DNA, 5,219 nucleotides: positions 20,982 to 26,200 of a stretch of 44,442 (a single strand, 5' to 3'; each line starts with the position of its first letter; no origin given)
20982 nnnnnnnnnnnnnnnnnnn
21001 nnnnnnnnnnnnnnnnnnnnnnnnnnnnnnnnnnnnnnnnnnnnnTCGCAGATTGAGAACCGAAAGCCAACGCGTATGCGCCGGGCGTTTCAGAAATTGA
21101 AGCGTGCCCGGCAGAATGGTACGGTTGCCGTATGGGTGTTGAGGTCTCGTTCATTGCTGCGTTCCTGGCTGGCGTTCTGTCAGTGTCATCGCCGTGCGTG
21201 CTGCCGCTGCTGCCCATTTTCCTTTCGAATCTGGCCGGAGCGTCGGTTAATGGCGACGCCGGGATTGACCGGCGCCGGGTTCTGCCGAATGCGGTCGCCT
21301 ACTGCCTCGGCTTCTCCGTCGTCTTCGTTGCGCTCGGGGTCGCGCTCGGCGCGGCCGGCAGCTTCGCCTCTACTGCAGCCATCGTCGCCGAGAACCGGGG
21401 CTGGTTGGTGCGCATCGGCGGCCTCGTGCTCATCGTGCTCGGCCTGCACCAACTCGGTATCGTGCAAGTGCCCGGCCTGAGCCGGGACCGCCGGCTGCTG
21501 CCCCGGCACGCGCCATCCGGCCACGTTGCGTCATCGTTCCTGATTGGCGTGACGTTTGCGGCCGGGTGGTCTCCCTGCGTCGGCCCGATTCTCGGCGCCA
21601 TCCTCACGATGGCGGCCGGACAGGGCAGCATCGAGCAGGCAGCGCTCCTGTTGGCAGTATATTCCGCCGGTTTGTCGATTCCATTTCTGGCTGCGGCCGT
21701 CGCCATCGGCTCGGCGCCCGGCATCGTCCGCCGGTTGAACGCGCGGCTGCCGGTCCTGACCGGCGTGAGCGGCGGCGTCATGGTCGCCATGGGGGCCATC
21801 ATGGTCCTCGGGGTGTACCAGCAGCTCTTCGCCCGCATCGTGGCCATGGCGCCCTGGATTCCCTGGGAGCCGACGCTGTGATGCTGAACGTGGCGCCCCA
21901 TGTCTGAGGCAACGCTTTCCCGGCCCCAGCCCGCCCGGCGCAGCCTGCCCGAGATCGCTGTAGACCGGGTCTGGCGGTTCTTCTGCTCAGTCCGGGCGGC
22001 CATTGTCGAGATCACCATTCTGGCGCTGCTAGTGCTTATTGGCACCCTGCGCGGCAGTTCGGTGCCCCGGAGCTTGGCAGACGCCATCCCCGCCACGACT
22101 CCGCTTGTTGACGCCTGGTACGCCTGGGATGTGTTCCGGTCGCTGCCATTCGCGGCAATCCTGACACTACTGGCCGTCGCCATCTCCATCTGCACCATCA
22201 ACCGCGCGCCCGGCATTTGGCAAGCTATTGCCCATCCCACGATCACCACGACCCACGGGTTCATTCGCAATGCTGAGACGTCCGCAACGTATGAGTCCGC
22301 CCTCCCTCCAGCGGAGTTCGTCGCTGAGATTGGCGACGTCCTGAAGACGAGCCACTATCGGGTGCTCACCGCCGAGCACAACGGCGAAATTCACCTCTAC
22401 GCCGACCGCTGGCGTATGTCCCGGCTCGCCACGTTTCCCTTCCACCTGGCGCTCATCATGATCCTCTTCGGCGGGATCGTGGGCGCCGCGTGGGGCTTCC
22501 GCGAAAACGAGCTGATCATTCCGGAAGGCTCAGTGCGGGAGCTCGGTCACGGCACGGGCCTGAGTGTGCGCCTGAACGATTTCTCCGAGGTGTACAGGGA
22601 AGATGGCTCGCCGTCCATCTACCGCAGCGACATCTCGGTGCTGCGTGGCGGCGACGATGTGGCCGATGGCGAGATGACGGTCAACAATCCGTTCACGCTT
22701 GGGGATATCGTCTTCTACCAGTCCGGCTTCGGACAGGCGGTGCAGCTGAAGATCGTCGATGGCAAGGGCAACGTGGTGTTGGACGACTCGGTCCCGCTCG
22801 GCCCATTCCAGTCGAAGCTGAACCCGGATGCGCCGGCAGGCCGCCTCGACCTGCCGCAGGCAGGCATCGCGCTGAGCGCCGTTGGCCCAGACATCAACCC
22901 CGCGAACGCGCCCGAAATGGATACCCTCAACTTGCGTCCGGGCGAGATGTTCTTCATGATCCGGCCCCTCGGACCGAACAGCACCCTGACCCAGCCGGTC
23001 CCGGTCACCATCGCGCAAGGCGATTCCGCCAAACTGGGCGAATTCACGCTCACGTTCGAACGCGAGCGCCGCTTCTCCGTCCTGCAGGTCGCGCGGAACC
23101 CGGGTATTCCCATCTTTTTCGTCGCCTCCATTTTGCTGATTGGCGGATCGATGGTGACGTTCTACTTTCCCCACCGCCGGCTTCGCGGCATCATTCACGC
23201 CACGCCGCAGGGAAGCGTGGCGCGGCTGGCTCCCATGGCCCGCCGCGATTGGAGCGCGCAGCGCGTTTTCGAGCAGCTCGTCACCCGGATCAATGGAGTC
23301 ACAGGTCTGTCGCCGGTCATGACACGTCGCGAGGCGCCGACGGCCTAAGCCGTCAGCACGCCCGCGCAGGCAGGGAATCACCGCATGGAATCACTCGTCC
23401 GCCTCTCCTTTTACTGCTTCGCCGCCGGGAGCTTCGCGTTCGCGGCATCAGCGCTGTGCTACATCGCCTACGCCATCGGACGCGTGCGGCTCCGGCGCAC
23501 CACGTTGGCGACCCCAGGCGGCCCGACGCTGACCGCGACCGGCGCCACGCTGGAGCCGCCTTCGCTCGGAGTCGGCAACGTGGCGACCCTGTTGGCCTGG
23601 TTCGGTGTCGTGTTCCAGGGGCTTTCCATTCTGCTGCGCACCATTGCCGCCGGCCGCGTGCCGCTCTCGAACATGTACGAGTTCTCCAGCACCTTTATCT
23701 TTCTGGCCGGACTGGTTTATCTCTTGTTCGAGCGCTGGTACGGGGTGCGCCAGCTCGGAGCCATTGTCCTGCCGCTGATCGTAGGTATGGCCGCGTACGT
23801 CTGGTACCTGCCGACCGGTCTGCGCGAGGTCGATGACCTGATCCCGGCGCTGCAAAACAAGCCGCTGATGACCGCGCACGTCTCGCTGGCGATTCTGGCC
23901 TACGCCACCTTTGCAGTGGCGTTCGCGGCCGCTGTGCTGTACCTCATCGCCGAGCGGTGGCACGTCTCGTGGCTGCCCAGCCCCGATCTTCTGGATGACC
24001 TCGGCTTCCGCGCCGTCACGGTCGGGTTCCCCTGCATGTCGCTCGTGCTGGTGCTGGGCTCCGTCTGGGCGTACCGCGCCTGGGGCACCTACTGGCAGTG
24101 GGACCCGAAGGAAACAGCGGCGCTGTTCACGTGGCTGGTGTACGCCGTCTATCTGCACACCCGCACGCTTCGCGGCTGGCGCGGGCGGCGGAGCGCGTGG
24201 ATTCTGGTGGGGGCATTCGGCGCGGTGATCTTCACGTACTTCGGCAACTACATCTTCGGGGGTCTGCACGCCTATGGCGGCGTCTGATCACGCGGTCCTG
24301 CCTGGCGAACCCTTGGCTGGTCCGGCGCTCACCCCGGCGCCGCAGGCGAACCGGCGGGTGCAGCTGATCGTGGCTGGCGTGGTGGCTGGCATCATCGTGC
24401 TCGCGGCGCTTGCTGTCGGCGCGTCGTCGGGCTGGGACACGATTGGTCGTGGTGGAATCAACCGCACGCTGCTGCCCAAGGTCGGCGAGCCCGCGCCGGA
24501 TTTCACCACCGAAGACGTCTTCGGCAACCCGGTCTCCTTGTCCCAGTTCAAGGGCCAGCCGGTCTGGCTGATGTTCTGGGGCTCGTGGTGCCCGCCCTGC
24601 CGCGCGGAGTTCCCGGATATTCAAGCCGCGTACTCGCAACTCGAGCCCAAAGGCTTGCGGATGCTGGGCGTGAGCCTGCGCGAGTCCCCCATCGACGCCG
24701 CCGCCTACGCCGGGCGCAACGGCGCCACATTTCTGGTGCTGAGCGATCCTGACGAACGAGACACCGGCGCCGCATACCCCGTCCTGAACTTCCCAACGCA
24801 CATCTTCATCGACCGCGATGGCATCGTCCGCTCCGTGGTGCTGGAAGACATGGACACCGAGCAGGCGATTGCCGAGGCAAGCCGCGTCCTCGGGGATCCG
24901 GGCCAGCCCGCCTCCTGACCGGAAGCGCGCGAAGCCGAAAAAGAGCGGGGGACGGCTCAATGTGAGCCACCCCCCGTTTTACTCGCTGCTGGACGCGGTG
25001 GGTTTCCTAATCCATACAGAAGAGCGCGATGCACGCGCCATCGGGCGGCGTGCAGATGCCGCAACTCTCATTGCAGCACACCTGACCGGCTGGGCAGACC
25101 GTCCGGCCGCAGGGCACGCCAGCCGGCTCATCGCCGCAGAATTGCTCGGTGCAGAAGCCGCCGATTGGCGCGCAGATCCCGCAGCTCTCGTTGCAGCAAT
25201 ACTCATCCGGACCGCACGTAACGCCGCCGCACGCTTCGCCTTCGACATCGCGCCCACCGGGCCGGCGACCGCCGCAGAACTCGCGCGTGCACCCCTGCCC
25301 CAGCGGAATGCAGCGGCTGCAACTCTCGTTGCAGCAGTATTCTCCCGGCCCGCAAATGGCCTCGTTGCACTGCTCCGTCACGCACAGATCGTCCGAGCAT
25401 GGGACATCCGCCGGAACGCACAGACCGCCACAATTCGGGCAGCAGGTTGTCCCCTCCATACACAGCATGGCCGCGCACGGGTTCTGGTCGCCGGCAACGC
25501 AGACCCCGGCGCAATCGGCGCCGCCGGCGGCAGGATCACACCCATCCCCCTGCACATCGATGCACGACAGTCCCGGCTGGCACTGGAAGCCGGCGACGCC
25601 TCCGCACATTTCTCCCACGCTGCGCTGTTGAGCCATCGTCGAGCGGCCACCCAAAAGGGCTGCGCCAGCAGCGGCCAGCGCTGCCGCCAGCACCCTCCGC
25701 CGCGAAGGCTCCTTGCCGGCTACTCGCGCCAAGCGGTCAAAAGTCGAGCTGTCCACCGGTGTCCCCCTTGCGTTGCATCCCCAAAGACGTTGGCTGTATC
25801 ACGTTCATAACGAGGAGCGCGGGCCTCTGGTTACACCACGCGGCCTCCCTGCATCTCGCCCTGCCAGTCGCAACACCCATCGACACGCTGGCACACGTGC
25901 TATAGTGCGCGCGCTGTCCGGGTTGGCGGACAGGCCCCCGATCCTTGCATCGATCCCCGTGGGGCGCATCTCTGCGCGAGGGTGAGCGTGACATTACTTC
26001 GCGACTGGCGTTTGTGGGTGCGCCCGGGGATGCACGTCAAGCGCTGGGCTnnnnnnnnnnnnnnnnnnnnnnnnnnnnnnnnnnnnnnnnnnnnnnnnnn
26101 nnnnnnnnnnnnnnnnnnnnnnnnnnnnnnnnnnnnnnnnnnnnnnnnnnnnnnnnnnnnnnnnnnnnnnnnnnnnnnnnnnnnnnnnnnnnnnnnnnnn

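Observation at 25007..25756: Tat-signal, histidine-free protein built from four 8-cysteine modules, next to the cytochrome c maturation cluster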

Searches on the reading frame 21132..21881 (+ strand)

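Call 10: search_protein_families(library=pfam, proteins=[window:21132-21881:+], max_evalue=0.00001)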
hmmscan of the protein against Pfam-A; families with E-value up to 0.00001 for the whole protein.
window:21132-21881:+ (249 aa): 2 families
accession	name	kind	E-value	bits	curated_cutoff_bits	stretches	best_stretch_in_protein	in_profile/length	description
PF02683.22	DsbD_TM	-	1.5e-18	67.4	27.1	1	8-194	6-187/219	Cytochrome C biogenesis protein transmembrane domain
PF13386.12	DsbD_2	-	7.7e-11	42.7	24.9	1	9-222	1-198/199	Cytochrome C biogenesis protein transmembrane region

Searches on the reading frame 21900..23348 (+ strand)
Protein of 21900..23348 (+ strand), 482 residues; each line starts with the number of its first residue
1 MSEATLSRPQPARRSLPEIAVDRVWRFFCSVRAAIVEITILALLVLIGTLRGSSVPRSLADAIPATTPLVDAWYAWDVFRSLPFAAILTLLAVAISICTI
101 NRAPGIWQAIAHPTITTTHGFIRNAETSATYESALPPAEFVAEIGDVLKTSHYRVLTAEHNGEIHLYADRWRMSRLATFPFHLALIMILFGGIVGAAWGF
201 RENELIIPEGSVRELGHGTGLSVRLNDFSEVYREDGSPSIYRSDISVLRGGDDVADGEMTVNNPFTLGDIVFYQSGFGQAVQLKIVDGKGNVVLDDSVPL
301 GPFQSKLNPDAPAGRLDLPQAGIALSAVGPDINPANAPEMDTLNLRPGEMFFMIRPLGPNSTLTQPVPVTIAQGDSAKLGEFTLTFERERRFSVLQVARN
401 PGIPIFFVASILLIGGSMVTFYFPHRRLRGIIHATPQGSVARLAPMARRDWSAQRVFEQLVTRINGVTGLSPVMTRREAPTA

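Call 10: search_protein_families(library=pfam, proteins=[window:21900-23348:+], max_evalue=0.00001)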
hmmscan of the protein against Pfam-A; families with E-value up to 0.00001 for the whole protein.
window:21900-23348:+ (482 aa): 1 family
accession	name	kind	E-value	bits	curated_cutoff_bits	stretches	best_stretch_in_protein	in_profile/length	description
PF05140.19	ResB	-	6.2e-57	193.9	24.6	1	31-452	1-479/486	ResB-like family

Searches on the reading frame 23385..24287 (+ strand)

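Call 10: search_protein_families(library=pfam, proteins=[window:23385-24287:+], max_evalue=0.00001)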
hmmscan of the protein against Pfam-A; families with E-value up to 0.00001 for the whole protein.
window:23385-24287:+ (300 aa): 1 family
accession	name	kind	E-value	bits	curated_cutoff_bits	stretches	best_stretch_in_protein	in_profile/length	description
PF01578.25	Cytochrom_C_asm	-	5.7e-40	137.6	29.9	1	94-295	1-212/212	Cytochrome C assembly protein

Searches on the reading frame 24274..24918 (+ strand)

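Call 10: search_protein_families(library=pfam, proteins=[window:24274-24918:+], max_evalue=0.00001)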
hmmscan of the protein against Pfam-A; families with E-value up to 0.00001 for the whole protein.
window:24274-24918:+ (214 aa): 3 families
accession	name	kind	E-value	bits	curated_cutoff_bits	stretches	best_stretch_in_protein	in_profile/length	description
PF00578.27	AhpC-TSA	-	2.8e-26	92.3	26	1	70-187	1-123/124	AhpC/TSA family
PF08534.16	Redoxin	-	1.1e-23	84.1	26.6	1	69-202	1-144/148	Redoxin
PF13905.12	Thioredoxin_8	-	6.7e-09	36.4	27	1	94-185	1-94/94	Thioredoxin-like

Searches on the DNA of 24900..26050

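Call 57: search_rna_families(source=window, start=24900, end=26050, threshold=evalue, max_evalue=1)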
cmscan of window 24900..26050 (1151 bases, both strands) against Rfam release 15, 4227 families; matches with E-value up to 1: 0.
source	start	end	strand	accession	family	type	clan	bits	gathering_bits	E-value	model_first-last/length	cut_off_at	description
